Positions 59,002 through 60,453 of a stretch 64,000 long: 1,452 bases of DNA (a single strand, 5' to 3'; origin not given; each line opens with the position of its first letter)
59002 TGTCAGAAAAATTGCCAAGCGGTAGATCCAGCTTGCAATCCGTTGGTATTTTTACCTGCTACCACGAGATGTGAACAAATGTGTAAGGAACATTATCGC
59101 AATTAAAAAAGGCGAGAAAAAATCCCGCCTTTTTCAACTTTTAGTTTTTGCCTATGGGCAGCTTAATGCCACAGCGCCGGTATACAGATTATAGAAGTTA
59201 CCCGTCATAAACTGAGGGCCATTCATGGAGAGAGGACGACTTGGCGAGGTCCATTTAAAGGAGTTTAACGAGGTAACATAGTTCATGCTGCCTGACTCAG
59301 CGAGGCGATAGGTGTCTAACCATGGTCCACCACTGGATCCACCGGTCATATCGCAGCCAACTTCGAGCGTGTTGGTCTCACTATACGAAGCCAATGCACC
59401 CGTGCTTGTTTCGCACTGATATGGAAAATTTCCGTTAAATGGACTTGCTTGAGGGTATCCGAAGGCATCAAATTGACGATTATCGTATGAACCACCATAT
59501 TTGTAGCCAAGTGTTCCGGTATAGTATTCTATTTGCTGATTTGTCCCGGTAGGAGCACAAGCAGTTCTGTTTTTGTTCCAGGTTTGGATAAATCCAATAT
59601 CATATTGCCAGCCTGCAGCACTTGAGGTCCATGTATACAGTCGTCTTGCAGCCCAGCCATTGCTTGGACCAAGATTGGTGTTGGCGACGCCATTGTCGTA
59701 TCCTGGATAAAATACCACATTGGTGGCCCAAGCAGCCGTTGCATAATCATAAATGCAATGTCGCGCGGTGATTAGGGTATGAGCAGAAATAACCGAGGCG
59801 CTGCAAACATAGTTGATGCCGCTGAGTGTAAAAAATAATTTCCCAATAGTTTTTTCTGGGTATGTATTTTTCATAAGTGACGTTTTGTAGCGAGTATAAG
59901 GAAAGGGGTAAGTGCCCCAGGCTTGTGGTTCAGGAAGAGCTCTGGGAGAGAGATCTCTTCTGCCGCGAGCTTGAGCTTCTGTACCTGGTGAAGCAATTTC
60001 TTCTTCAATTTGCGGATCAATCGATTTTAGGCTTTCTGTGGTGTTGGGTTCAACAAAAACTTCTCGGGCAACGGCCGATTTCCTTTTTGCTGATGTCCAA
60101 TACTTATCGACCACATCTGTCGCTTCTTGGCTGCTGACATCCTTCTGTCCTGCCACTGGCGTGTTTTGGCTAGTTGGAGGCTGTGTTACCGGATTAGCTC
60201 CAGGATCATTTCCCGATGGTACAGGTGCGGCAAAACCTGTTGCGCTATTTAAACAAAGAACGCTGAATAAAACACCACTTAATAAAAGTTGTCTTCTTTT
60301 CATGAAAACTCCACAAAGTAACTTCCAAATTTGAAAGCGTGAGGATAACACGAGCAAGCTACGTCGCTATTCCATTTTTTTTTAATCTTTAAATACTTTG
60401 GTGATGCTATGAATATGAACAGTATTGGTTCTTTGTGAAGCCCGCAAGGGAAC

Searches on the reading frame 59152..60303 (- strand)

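Call 33: search_protein_families(library=ncbifam, proteins=[window:59152-60303:-], max_evalue=0.001)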
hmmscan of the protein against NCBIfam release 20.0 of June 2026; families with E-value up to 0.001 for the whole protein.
window:59152-60303:- (383 aa): 0 families

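Call 70: search_protein_families(library=padloc, proteins=[window:59152-60303:-], max_evalue=0.01)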
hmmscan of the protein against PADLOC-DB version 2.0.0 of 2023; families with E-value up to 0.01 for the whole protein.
window:59152-60303:- (383 aa): 2 families
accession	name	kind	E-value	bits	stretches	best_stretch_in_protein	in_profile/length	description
PDLC02960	RT-Protease_XI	-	0.00093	16.3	1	166-331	349-475/506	single gene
PDLC02959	RT-Protease_XI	-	0.0076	13.2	0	168-331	353-478/510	single gene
